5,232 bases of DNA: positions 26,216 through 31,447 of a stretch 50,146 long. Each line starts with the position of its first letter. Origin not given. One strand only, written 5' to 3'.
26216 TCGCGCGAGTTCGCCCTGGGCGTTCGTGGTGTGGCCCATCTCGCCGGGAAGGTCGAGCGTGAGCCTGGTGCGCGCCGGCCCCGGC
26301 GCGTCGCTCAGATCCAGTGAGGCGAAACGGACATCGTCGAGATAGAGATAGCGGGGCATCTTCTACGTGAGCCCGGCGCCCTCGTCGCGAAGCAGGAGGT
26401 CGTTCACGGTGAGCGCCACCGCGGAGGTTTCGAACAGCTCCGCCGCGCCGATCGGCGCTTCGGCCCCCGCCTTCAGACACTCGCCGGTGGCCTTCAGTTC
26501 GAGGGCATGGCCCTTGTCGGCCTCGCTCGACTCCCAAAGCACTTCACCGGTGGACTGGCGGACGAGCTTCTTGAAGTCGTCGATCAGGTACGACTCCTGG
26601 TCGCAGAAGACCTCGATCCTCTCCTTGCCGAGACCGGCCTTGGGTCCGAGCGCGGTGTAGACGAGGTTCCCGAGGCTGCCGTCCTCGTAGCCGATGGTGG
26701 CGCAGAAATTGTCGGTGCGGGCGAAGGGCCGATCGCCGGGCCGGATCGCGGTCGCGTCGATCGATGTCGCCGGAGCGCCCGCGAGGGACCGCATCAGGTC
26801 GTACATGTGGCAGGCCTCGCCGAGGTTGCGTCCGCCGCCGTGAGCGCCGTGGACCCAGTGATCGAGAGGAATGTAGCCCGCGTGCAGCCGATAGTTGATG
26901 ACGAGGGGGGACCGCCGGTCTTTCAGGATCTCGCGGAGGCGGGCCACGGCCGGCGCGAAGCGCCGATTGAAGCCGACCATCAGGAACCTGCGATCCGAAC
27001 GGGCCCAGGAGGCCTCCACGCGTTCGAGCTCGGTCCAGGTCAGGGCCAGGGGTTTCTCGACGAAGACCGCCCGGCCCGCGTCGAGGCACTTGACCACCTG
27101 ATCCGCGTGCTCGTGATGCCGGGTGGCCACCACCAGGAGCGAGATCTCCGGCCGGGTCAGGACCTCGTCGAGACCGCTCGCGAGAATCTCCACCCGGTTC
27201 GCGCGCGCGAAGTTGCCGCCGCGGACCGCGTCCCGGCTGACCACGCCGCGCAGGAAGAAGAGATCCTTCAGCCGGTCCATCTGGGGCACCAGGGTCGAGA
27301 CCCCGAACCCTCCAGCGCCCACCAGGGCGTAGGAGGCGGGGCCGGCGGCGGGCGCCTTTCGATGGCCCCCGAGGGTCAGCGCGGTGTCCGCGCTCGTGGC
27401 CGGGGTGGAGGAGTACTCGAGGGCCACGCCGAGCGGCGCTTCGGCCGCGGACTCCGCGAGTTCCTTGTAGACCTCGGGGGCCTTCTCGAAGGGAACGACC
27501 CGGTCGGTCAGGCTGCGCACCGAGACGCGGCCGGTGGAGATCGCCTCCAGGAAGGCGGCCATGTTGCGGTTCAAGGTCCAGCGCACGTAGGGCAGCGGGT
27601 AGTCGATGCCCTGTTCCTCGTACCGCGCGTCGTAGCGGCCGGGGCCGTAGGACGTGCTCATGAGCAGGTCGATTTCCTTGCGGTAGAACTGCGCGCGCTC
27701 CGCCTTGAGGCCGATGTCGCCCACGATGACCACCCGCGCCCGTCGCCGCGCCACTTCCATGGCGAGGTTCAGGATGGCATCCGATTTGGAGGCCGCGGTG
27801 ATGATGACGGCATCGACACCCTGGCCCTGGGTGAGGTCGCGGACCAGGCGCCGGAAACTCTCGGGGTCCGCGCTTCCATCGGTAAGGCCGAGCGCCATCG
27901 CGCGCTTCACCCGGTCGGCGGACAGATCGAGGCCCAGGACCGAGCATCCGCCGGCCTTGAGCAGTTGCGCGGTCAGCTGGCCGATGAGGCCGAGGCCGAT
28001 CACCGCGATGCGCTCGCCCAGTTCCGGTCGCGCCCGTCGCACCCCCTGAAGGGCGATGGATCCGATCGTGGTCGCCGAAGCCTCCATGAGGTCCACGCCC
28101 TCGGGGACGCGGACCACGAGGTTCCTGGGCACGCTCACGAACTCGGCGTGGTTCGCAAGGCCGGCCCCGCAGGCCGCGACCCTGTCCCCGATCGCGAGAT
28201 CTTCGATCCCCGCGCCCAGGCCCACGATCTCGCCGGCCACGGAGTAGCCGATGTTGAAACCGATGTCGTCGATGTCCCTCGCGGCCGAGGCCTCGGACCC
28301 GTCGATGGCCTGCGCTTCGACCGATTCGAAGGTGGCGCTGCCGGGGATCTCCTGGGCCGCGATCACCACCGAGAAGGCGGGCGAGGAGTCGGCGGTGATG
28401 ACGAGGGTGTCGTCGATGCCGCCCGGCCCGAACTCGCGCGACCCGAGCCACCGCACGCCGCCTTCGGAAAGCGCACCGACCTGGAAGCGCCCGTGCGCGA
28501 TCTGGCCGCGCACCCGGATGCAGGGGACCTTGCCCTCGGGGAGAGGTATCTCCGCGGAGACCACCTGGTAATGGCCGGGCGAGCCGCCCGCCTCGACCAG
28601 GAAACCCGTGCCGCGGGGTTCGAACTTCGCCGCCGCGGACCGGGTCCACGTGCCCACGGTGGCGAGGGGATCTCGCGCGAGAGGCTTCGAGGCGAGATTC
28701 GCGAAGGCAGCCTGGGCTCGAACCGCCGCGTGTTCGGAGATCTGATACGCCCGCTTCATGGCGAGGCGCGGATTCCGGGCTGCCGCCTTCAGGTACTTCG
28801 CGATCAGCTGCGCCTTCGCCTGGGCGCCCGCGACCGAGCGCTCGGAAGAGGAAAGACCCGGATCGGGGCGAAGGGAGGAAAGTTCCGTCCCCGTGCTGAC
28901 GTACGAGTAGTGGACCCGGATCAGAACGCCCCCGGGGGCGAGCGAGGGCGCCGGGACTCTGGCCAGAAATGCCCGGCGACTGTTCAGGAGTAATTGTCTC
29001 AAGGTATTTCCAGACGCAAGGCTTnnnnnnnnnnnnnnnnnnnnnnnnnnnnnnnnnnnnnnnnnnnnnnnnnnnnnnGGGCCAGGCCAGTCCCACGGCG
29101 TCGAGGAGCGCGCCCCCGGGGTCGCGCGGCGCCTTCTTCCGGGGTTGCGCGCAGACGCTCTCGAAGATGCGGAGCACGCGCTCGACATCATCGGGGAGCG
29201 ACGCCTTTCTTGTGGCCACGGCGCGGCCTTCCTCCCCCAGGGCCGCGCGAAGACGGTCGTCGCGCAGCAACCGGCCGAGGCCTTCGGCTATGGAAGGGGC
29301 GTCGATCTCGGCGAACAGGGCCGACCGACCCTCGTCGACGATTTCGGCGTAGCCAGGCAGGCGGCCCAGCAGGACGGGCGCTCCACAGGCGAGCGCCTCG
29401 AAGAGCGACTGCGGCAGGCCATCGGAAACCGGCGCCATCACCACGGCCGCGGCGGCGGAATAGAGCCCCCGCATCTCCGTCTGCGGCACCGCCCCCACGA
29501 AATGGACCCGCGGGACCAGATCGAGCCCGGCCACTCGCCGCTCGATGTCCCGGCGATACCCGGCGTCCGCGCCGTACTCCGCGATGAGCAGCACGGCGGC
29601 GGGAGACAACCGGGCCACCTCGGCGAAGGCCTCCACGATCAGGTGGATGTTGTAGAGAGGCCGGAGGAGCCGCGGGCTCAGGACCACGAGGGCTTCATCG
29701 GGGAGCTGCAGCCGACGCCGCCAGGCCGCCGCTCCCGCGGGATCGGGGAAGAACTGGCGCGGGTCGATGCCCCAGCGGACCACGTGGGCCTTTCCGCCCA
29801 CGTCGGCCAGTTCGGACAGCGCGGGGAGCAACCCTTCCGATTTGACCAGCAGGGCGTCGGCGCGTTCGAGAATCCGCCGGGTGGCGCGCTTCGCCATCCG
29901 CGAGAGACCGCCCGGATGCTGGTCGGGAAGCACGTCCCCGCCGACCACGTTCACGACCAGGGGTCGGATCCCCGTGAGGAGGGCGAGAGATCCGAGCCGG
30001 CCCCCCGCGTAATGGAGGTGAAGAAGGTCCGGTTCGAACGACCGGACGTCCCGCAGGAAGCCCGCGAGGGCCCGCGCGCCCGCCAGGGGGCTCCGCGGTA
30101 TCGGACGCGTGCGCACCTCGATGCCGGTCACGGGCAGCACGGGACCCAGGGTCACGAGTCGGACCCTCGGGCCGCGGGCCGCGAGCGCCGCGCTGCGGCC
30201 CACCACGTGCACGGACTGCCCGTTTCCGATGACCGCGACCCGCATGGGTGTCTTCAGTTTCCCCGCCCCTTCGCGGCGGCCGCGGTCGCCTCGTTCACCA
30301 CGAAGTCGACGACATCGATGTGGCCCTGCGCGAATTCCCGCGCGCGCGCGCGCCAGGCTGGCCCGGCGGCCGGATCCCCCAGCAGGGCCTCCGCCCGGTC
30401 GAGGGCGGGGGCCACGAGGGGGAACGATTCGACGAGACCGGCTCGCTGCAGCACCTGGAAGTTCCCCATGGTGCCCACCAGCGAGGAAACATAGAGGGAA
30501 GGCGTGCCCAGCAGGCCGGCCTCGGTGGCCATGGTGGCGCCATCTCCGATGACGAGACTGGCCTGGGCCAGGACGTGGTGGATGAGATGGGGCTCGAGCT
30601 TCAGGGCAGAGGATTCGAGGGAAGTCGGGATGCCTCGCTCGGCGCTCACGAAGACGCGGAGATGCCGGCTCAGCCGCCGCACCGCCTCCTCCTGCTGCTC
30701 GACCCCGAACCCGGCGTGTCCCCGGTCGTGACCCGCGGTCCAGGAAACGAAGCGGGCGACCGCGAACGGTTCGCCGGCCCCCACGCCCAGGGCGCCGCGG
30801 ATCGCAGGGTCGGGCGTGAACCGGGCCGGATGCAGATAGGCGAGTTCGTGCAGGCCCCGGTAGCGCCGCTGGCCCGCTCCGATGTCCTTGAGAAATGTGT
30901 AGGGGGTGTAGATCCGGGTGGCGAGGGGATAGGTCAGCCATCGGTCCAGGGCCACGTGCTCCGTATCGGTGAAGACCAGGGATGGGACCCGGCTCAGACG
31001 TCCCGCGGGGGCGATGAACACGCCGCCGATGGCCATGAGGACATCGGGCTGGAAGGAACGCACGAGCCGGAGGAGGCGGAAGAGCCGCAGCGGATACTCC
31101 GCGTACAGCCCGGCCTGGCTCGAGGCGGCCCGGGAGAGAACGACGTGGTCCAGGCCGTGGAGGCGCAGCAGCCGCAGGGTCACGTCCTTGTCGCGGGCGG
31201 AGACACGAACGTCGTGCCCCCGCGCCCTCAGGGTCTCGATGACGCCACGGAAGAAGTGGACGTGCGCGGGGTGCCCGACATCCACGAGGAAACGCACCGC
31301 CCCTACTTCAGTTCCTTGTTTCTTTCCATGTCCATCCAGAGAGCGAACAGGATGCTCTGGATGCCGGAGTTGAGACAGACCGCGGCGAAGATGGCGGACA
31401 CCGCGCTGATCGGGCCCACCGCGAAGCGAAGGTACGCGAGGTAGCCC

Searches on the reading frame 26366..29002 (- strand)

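Call 12: search_protein_families(library=pfam, proteins=[window:26366-29002:-], max_evalue=0.001)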
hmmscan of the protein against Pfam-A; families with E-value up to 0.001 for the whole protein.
window:26366-29002:- (879 aa): 8 families
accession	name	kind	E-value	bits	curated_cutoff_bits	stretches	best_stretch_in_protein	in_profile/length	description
PF01408.29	GFO_IDH_MocA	-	1.2e-20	74.8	24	1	558-678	3-120/120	Oxidoreductase family, NAD-binding Rossmann fold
PF00107.32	ADH_zinc_N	-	4.5e-14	52.9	31.8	1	340-457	2-120/129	Zinc-binding dehydrogenase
PF22725.1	GFO_IDH_MocA_C3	-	2.5e-06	27.9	27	1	714-804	34-122/124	GFO/IDH/MocA C-terminal domain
PF13602.12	ADH_zinc_N_2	-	0.00011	23.5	27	0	384-518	15-126/134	Zinc-binding dehydrogenase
PF08240.17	ADH_N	-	0.00012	22.7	23.5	1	229-300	10-103/104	Alcohol dehydrogenase GroES-like domain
PF02894.22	GFO_IDH_MocA_C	-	0.00043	20.6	22.9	1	718-780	35-99/218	Oxidoreductase family, C-terminal alpha/beta domain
PF02826.25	2-Hacid_dh_C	-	0.00052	19.9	25.1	0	329-370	36-77/178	D-isomer specific 2-hydroxyacid dehydrogenase, NAD binding domain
PF03446.21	NAD_binding_2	-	0.00083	19.8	21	0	331-397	1-57/161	NAD binding domain of 6-phosphogluconate dehydrogenase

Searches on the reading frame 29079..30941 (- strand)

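Call 12: search_protein_families(library=pfam, proteins=[window:29079-30941:-], max_evalue=0.001)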
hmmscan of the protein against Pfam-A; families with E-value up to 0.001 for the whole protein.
window:29079-30941:- (621 aa): 6 families
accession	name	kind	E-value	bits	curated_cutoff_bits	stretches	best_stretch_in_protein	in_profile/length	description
PF00534.26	Glycos_transf_1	-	4.8e-22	78.8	26.4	1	406-574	4-171/172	Glycosyl transferases group 1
PF13692.12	Glyco_trans_1_4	-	1e-17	65.2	27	1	424-561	9-142/142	Glycosyl transferases group 1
PF13439.12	Glyco_transf_4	-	2.4e-12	47.6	28.5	1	240-395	2-169/170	Glycosyltransferase Family 4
PF13579.12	Glyco_trans_4_4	-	5.7e-12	46.7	29.7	1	241-378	2-145/158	Glycosyl transferase 4-like domain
PF13524.12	Glyco_trans_1_2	-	2.6e-11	44.1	25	1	465-576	27-129/144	Glycosyl transferase-like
PF13477.12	Glyco_trans_4_2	-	1.4e-08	35.4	23.4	1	234-368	1-139/139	Glycosyl transferase 4-like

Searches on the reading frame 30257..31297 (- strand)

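Call 12: search_protein_families(library=pfam, proteins=[window:30257-31297:-], max_evalue=0.001)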
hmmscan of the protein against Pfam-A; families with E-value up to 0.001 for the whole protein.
window:30257-31297:- (347 aa): 3 families
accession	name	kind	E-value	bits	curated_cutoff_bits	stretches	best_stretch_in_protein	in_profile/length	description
PF04007.18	DUF354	-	1.6e-15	57.5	22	1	4-268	4-283/349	Protein of unknown function (DUF354)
PF13579.12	Glyco_trans_4_4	-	5.7e-05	23.9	29.7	1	16-124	7-109/158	Glycosyl transferase 4-like domain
PF13439.12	Glyco_transf_4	-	0.00013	22.5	28.5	1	20-110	12-102/170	Glycosyltransferase Family 4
